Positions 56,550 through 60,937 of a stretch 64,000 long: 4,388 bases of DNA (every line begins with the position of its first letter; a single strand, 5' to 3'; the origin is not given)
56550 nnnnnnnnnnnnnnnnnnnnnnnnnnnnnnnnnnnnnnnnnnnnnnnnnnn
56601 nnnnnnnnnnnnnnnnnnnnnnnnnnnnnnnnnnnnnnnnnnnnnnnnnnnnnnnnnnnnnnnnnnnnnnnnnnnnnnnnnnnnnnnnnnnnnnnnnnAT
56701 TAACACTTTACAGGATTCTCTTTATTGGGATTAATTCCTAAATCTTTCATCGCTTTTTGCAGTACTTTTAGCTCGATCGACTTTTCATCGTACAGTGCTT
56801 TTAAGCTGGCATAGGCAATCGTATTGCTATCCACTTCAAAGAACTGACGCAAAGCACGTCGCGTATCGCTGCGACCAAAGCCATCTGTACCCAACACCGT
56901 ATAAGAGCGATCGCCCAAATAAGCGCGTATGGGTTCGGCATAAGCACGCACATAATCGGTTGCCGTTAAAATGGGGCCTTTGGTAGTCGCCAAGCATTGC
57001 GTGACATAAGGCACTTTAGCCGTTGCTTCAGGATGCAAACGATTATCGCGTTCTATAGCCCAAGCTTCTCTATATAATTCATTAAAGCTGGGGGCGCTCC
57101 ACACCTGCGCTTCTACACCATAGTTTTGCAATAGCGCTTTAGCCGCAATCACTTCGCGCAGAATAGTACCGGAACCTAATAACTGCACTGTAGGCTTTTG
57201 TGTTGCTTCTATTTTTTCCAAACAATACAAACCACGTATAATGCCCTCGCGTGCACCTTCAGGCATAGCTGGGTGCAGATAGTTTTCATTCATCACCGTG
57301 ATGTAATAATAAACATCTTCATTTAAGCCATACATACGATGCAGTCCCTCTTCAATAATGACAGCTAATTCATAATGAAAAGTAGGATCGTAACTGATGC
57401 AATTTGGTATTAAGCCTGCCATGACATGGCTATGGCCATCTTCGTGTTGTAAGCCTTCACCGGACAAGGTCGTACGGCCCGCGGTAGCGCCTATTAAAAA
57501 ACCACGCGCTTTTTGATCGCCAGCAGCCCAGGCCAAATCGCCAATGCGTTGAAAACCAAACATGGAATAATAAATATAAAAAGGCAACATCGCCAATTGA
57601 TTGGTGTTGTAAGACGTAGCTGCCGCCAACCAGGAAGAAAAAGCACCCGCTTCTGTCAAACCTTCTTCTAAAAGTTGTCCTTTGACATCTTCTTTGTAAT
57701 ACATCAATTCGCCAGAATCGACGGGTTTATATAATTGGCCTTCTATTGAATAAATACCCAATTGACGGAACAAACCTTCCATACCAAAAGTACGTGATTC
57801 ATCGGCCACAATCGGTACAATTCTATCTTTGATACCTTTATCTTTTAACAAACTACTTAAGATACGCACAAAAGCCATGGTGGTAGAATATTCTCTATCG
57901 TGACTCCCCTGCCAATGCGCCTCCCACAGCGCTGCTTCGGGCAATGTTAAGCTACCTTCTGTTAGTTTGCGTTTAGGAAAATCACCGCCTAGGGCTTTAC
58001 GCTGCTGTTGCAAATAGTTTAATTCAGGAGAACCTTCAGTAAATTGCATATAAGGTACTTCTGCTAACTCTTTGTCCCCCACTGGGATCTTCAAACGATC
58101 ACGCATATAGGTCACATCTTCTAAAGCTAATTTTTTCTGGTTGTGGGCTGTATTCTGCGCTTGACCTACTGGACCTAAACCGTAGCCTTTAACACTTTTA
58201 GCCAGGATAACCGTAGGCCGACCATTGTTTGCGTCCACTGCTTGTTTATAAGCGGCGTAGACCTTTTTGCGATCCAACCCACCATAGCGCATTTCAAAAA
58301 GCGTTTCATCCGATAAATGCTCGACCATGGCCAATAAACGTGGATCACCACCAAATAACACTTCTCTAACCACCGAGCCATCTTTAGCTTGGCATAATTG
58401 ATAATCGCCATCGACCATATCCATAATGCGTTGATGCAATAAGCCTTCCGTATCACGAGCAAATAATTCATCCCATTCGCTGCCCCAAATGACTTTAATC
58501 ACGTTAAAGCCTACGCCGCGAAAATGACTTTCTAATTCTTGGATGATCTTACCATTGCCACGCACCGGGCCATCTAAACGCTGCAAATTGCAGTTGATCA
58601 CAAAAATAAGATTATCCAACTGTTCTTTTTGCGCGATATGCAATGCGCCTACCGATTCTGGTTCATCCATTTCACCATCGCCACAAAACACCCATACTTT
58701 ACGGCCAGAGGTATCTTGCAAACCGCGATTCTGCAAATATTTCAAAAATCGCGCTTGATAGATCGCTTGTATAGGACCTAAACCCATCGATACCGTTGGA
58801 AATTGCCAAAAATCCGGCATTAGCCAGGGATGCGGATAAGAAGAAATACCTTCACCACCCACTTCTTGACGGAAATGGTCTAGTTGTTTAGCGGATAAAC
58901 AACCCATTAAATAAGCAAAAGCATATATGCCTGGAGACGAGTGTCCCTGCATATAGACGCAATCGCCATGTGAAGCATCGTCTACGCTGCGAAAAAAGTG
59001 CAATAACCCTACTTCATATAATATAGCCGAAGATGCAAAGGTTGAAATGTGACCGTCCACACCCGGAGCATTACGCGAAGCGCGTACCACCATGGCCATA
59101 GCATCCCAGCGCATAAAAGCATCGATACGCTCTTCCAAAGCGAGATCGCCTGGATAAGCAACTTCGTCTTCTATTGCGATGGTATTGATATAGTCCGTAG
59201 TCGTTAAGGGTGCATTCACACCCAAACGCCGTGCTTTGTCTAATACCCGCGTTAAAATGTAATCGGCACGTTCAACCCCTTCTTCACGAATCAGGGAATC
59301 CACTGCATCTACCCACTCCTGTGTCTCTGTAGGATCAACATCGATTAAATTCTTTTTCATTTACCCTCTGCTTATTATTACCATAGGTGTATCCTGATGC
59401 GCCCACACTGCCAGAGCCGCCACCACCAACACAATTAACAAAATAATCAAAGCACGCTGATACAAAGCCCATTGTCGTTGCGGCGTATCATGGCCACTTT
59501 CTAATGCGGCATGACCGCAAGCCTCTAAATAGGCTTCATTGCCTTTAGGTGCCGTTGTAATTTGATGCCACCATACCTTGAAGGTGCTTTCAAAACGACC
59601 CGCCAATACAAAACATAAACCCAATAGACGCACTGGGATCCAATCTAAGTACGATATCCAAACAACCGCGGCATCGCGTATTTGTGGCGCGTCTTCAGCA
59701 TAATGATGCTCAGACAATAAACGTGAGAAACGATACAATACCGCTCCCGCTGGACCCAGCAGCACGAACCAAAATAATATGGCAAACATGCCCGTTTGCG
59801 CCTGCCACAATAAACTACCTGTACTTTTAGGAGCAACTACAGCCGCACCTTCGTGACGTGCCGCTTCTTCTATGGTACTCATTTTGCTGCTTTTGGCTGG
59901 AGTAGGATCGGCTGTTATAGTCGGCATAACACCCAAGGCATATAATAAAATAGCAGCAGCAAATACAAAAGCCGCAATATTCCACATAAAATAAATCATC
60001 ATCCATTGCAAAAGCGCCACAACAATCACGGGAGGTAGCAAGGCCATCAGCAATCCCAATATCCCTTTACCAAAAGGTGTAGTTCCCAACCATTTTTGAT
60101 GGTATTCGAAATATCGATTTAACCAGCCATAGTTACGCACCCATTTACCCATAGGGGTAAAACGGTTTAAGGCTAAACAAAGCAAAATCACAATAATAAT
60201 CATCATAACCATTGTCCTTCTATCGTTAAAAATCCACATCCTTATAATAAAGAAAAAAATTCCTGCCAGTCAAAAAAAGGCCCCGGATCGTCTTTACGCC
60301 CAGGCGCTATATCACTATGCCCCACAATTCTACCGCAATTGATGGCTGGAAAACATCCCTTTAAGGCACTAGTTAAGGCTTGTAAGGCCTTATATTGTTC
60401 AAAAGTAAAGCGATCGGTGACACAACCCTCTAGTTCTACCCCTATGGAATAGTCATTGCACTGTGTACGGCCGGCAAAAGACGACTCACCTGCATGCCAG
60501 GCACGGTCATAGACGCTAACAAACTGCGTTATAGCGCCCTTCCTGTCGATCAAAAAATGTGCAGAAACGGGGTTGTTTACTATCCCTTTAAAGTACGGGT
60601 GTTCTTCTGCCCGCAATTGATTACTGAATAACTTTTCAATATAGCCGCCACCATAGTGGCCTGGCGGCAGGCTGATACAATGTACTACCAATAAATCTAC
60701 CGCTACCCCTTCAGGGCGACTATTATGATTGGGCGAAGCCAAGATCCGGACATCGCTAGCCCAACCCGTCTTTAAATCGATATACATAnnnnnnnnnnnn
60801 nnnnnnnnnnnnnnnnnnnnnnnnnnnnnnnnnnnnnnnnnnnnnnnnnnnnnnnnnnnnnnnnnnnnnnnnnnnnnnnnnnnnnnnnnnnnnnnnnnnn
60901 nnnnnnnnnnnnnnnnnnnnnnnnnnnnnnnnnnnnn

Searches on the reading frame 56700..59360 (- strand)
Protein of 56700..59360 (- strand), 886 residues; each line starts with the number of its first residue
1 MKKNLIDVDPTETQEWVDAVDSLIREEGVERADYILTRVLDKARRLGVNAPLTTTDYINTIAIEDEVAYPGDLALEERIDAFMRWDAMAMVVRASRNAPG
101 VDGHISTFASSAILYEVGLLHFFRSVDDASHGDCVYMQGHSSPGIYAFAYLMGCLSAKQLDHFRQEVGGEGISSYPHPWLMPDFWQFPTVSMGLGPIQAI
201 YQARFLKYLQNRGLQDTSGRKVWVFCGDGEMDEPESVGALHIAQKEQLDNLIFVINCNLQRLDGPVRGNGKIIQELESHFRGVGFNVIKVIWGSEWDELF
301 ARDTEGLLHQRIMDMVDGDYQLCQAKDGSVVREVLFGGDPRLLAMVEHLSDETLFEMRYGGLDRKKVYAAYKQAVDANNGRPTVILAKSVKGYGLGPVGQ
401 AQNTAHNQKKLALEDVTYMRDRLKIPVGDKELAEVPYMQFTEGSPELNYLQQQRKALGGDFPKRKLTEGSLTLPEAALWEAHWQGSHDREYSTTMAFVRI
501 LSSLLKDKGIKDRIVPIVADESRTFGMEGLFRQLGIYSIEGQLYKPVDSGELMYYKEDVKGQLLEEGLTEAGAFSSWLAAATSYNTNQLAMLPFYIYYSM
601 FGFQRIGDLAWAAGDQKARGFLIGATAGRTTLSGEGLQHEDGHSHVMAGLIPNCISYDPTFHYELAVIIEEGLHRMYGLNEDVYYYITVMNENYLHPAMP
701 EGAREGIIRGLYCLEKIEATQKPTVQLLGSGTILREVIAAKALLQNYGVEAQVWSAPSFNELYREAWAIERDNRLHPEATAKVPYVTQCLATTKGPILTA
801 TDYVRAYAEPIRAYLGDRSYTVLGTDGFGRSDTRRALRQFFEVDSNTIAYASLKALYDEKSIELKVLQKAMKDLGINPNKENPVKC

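Call 39: search_protein_families(library=ncbifam, proteins=[window:56700-59360:-])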
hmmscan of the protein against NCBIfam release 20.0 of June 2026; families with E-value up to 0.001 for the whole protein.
window:56700-59360:- (886 aa): 6 families
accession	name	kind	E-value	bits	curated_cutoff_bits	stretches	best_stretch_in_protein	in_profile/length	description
TIGR00759.1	aceE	equivalog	0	1356.9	859.9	1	7-885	5-884/885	pyruvate dehydrogenase (acetyl-transferring), homodimeric type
TIGR03186.1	AKGDH_not_PDH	exception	0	1233.3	1408.3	1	6-875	4-877/889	alpha-ketoglutarate dehydrogenase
NF004559.0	PRK05899.2-5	equivalog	2e-22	79.2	488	2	102-290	38-218/627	transketolase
TIGR00232.1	tktlase_bact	equivalog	2.9e-14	52.4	682.25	1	135-297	57-218/654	transketolase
NF004558.0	PRK05899.2-4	equivalog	1.6e-11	43.3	788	1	135-290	60-212/651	transketolase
NF004556.0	PRK05899.2-2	equivalog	1.5e-09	36.7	575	1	81-300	22-225/639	transketolase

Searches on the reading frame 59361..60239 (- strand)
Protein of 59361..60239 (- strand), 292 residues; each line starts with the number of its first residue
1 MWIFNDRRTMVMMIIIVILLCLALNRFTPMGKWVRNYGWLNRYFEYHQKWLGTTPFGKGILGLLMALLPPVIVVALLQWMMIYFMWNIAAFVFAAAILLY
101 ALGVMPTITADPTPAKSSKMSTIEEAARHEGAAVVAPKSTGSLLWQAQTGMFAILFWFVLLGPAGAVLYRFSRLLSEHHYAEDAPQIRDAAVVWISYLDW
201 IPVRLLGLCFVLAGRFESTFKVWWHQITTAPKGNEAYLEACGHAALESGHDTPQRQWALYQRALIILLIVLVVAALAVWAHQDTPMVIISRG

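Call 74: search_protein_families(library=pfam, proteins=[window:59361-60239:-], max_evalue=0.00001)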
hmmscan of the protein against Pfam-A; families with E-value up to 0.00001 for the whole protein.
window:59361-60239:- (292 aa): 1 family
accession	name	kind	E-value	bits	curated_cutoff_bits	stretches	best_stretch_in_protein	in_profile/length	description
PF03186.18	CobD_Cbib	-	7e-06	26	34.4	0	37-246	21-243/282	CobD/Cbib protein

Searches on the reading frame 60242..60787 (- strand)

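Call 74: search_protein_families(library=pfam, proteins=[window:60242-60787:-], max_evalue=0.00001)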
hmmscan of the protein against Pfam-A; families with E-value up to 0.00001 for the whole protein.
window:60242-60787:- (181 aa): 1 family
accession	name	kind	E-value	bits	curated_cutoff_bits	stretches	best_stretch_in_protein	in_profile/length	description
PF01510.30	Amidase_2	-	1.1e-29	103.8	26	1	29-170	4-131/131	N-acetylmuramoyl-L-alanine amidase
